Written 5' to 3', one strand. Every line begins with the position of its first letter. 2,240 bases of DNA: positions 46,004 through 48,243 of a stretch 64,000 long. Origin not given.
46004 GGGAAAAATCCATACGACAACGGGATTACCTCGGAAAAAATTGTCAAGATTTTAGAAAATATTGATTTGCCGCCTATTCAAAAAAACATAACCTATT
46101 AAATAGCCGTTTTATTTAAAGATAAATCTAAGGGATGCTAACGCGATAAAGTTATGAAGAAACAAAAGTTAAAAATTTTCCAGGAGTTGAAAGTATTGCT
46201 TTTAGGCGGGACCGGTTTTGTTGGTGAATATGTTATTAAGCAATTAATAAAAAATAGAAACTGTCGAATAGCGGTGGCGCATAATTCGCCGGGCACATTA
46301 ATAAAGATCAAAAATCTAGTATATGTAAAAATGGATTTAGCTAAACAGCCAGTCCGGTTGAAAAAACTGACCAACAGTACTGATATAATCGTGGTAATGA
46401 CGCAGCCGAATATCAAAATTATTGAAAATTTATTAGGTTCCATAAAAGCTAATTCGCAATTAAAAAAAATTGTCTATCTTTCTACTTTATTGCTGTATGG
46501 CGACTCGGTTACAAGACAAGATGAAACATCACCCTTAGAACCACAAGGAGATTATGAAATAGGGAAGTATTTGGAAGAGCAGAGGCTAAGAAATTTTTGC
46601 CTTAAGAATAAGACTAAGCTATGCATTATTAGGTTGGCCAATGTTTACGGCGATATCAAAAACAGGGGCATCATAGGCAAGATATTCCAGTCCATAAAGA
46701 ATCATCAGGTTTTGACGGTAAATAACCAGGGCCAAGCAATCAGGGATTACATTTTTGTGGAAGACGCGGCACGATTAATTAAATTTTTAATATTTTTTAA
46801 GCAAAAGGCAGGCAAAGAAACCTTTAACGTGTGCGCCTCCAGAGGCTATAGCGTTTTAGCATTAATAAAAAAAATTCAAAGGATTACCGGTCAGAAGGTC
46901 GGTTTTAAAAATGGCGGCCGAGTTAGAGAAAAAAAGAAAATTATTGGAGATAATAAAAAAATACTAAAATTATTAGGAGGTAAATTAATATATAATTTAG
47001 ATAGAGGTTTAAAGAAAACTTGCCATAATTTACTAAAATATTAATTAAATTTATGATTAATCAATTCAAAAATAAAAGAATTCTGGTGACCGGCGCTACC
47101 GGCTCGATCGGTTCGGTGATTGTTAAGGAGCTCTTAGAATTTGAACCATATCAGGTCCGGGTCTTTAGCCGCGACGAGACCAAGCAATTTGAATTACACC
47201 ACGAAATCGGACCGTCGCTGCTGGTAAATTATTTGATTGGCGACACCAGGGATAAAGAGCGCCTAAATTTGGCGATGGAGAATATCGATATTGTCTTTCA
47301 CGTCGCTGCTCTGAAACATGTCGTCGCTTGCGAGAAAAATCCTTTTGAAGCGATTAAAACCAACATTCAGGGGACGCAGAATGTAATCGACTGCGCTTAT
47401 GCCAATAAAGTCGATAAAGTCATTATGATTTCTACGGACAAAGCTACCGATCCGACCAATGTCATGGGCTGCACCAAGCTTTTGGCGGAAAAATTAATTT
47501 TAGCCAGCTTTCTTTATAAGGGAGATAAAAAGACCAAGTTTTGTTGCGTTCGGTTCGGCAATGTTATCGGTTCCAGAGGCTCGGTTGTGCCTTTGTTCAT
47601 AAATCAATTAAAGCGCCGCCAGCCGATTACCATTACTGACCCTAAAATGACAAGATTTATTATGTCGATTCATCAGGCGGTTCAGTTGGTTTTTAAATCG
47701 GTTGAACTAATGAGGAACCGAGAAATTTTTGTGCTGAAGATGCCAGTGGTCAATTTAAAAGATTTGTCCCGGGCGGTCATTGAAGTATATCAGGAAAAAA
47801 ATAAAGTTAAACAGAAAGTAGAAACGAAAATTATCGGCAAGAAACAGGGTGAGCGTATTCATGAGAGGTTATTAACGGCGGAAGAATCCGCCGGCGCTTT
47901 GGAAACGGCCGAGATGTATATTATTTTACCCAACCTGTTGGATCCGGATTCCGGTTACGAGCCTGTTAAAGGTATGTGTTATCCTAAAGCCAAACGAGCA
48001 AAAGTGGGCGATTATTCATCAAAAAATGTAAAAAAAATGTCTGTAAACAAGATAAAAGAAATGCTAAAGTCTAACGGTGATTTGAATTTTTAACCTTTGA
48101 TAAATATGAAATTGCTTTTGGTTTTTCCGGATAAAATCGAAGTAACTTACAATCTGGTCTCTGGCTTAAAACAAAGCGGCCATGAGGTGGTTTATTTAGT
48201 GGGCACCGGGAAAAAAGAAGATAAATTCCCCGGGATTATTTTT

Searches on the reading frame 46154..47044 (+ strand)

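Call 8: search_protein_families(library=pfam, proteins=[window:46154-47044:+], max_evalue=0.001)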
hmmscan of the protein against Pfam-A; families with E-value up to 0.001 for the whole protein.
window:46154-47044:+ (296 aa): 7 families
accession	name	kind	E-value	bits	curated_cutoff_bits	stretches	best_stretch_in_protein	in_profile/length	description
PF01370.27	Epimerase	-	1.5e-26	93.7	20.9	1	14-227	1-240/240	NAD dependent epimerase/dehydratase family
PF16363.11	GDP_Man_Dehyd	-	2e-16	60.8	27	1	91-269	107-312/332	GDP-mannose 4,6 dehydratase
PF01073.25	3Beta_HSD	-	7.9e-09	35.4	22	1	16-207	2-223/280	3-beta hydroxysteroid dehydrogenase/isomerase family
PF04321.23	RmlD_sub_bind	-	1.4e-06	28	27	1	104-192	94-178/287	RmlD substrate binding domain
PF02719.21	Polysacc_synt_2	-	4.1e-06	26.6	20.2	0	149-250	156-252/293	Polysaccharide biosynthesis protein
PF07993.18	NAD_binding_4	-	1.2e-05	25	20.1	0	119-174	162-216/258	Male sterility protein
PF13460.12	NAD_binding_10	-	0.00022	21.6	27.2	1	18-147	1-133/184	NAD(P)H-binding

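Call 29: search_protein_families(library=ncbifam, proteins=[window:46154-47044:+], max_evalue=1e-10)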
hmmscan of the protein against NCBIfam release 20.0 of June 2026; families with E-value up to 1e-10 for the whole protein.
window:46154-47044:+ (296 aa): 4 families
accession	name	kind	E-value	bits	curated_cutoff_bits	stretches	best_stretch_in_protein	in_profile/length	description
TIGR01179.1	galE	equivalog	1.3e-21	76.8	262.3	1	192-284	221-316/332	UDP-glucose 4-epimerase GalE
TIGR01181.1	dTDP_gluc_dehyt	equivalog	6.2e-19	68.2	365.1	1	80-290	94-308/321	dTDP-glucose 4,6-dehydratase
TIGR04180.1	EDH_00030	hypoth_equivalog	6e-13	48.5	475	1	86-275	97-291/297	NAD-dependent 4,6-dehydratase LegB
TIGR02197.1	heptose_epim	equivalog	8e-12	44.9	274.6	0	81-247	86-262/316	ADP-glyceromanno-heptose 6-epimerase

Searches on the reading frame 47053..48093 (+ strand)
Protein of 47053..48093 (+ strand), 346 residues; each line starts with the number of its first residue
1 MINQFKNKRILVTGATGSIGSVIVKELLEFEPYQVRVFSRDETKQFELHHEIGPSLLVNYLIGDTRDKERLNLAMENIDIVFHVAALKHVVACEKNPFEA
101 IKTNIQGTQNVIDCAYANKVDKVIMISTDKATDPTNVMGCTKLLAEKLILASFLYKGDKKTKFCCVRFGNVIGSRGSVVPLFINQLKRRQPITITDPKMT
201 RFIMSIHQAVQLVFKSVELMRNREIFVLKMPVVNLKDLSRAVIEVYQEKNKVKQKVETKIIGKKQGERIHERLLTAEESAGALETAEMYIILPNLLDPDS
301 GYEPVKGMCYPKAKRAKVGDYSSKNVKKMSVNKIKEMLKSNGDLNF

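Call 8: search_protein_families(library=pfam, proteins=[window:47053-48093:+], max_evalue=0.001)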
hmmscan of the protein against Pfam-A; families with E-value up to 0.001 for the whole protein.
window:47053-48093:+ (346 aa): 10 families
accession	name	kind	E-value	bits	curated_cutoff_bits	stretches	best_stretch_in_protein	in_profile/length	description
PF02719.21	Polysacc_synt_2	-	1.9e-102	342.9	20.2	1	10-291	1-291/293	Polysaccharide biosynthesis protein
PF01370.27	Epimerase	-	7.8e-27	94.7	20.9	1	10-196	1-203/240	NAD dependent epimerase/dehydratase family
PF01073.25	3Beta_HSD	-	1.4e-21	77.2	22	1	11-132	1-120/280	3-beta hydroxysteroid dehydrogenase/isomerase family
PF16363.11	GDP_Man_Dehyd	-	2.4e-14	54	27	1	11-129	1-130/332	GDP-mannose 4,6 dehydratase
PF13460.12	NAD_binding_10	-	2.6e-13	50.7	27.2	1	14-134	1-104/184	NAD(P)H-binding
PF04321.23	RmlD_sub_bind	-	2.9e-13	50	27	1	9-196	2-177/287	RmlD substrate binding domain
PF07993.18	NAD_binding_4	-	4.4e-12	46.1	20.1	1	69-133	80-141/258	Male sterility protein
PF05368.20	NmrA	-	7.4e-12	45.9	27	1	7-256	2-213/298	NmrA-like family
PF01488.26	Shikimate_DH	-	9.2e-05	23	24.3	1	3-121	8-118/138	Shikimate / quinate 5-dehydrogenase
PF00106.31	adh_short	-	0.00077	19.4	26.6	0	8-112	1-116/195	short chain dehydrogenase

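Call 29: search_protein_families(library=ncbifam, proteins=[window:47053-48093:+], max_evalue=1e-10)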
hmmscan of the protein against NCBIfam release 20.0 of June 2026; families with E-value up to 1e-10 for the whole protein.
window:47053-48093:+ (346 aa): 10 families
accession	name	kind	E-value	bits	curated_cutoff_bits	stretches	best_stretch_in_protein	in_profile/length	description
TIGR03589.1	PseB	equivalog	8e-95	317.5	407.75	1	5-337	2-323/324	UDP-N-acetylglucosamine 4,6-dehydratase (inverting)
TIGR04130.1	FnlA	equivalog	2.2e-78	263.5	730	1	5-338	2-325/337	UDP-N-acetylglucosamine 4,6-dehydratase/5-epimerase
TIGR02622.1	CDP_4_6_dhtase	equivalog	7.2e-20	71.4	278.45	1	5-201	2-225/352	CDP-glucose 4,6-dehydratase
TIGR03466.1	HpnA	hypoth_equivalog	1.9e-18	66.4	367.65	1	9-129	2-114/327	hopanoid-associated sugar epimerase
TIGR04180.1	EDH_00030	hypoth_equivalog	9e-18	64.3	475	1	10-130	1-123/297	NAD-dependent 4,6-dehydratase LegB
NF042423.1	oxyalk_red_Shew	equivalog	3.2e-15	56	580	1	6-132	7-122/331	2-alkyl-3-oxoalkanoate reductase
TIGR01179.1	galE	equivalog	3.3e-15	55.8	262.3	1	9-175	1-180/332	UDP-glucose 4-epimerase GalE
NF041293.1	G6PDh_Azf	equivalog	3.6e-14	52.8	400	1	8-131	3-118/252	NAD-dependent glucose-6-phosphate dehydrogenase Azf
NF042422.1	oxyalk_red_OleD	equivalog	1.3e-11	44.5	580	1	9-132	2-114/329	2-alkyl-3-oxoalkanoate reductase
TIGR02197.1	heptose_epim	equivalog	7.5e-11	41.8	274.6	0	10-175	1-174/316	ADP-glyceromanno-heptose 6-epimerase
